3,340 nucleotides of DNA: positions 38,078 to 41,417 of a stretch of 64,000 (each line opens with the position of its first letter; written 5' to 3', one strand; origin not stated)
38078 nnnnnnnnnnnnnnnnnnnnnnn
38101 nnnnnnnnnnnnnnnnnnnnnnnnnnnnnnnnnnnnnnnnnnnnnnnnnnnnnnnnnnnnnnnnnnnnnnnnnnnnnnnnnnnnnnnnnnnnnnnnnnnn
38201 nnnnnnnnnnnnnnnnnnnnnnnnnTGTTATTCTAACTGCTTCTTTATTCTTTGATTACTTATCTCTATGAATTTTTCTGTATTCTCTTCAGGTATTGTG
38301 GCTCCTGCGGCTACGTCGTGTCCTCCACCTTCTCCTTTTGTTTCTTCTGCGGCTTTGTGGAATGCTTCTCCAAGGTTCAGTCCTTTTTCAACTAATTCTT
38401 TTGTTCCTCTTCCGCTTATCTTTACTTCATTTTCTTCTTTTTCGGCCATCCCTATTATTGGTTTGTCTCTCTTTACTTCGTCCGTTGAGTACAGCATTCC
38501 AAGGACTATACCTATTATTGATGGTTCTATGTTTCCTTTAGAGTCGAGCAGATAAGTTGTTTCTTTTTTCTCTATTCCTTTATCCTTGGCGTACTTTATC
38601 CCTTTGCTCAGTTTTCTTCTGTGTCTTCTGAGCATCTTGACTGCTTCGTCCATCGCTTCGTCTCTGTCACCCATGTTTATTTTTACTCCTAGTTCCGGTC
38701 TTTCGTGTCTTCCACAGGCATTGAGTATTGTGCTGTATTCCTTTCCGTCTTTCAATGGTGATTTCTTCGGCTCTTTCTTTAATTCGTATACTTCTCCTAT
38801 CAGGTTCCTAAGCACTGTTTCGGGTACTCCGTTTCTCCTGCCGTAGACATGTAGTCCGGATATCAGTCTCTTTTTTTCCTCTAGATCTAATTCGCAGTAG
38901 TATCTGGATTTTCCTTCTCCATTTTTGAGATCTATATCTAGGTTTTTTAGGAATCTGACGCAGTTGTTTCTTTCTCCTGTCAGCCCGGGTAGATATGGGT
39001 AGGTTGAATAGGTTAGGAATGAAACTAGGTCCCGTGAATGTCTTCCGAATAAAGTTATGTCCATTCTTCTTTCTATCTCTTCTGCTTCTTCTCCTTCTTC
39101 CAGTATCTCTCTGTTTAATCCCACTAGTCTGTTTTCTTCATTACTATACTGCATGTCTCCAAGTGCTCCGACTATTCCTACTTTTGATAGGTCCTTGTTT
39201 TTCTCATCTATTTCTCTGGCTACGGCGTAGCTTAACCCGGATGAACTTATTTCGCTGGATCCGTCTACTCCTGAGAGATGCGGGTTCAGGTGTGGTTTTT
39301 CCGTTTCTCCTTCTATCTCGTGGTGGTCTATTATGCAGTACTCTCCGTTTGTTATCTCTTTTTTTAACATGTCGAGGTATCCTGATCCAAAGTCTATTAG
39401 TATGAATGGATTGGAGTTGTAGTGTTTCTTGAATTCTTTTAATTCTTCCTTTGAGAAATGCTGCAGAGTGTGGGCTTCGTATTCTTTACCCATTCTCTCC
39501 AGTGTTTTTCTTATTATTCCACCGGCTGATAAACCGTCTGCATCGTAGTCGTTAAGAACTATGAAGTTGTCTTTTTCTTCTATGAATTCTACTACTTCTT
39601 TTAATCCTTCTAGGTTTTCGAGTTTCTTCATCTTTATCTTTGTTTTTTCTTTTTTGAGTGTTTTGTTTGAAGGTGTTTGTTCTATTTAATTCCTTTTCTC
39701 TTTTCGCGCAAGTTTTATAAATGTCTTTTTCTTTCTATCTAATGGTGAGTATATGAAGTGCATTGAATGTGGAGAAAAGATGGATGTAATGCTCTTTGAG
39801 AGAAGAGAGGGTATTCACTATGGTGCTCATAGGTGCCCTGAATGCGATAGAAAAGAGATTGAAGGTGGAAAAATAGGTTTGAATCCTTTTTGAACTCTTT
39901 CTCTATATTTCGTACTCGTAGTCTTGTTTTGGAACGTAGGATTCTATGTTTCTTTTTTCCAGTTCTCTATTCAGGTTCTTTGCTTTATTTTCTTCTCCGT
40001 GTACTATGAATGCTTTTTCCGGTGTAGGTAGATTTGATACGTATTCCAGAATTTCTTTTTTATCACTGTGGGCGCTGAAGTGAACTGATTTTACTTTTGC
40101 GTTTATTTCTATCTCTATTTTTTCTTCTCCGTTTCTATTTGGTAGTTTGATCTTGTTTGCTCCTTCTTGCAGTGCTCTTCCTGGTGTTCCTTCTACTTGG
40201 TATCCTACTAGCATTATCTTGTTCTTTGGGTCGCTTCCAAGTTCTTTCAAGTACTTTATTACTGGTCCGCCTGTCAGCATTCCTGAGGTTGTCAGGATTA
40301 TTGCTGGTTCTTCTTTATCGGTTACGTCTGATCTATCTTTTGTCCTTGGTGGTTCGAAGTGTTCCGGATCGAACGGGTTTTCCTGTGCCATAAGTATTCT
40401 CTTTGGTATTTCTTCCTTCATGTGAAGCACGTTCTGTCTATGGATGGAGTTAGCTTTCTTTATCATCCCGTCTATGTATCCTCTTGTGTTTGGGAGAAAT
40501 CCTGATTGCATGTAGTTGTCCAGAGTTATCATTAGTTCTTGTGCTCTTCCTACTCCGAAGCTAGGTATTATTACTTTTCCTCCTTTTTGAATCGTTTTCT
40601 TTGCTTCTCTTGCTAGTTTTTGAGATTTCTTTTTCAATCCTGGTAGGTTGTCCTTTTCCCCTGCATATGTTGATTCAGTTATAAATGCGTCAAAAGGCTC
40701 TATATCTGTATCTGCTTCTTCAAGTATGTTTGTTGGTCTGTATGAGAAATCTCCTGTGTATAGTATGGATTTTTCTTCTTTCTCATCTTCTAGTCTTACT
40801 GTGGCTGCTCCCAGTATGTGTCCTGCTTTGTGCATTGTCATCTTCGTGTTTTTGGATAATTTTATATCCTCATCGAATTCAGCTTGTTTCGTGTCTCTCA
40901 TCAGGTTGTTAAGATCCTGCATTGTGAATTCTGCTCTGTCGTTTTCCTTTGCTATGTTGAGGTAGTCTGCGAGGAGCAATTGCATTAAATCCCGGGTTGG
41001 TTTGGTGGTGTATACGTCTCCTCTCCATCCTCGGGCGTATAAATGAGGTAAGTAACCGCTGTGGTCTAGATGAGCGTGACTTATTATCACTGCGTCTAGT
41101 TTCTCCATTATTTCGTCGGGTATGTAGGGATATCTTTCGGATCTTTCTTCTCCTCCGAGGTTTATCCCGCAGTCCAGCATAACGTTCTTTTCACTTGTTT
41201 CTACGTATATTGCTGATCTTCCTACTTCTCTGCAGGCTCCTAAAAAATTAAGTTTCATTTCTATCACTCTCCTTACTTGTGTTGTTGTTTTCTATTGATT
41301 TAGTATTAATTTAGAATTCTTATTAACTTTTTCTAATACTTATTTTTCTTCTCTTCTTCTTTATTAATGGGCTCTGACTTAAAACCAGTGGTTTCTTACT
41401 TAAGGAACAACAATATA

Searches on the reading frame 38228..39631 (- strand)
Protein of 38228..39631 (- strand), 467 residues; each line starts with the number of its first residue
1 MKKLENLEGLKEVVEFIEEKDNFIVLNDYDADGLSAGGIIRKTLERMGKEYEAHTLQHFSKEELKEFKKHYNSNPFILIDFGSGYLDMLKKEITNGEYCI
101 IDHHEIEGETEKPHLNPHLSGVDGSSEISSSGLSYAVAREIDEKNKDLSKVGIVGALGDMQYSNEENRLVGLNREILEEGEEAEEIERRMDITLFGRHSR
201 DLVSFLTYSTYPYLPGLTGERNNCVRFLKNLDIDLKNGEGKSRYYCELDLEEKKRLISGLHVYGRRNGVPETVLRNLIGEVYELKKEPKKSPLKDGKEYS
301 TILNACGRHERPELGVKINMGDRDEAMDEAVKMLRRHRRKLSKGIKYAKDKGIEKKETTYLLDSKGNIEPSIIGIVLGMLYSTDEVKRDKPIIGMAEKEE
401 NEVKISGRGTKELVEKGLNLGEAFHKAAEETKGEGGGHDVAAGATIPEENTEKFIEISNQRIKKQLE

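Call 61: search_protein_families(library=pfam, proteins=[window:38228-39631:-], max_evalue=0.0001)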
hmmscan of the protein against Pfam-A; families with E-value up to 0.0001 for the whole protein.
window:38228-39631:- (467 aa): 3 families
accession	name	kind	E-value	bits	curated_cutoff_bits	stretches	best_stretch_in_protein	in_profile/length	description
PF21763.2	DHH_CID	-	1.1e-19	71.1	27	1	194-278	1-84/84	DHH-CID domain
PF02272.25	DHHA1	-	7.7e-17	62.1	25.9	1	364-464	8-102/102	DHHA1 domain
PF01368.27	DHH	-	2.2e-07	31.6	28.1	1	23-146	2-111/125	DHH family, N-terminal domain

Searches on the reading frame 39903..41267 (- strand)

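Call 61: search_protein_families(library=pfam, proteins=[window:39903-41267:-], max_evalue=0.0001)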
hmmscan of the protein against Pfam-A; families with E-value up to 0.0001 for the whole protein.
window:39903-41267:- (454 aa): 5 families
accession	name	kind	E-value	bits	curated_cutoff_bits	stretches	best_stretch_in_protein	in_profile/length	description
PF10996.14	Beta-Casp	-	5e-27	95.3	27.7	1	242-366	1-120/120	Beta-Casp domain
PF16661.11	Lactamase_B_6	-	1.3e-15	57.7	27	1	23-187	3-175/193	Metallo-beta-lactamase superfamily domain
PF07521.17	RMMBL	-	1.1e-14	54.6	21.6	1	385-446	1-63/63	Zn-dependent metallo-hydrolase RNA specificity domain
PF12706.13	Lactamase_B_2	-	4.6e-11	43.1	27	1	28-204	2-169/200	Beta-lactamase superfamily domain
PF00753.33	Lactamase_B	-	9.6e-11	42.4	22.7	1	15-200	4-162/196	Metallo-beta-lactamase superfamily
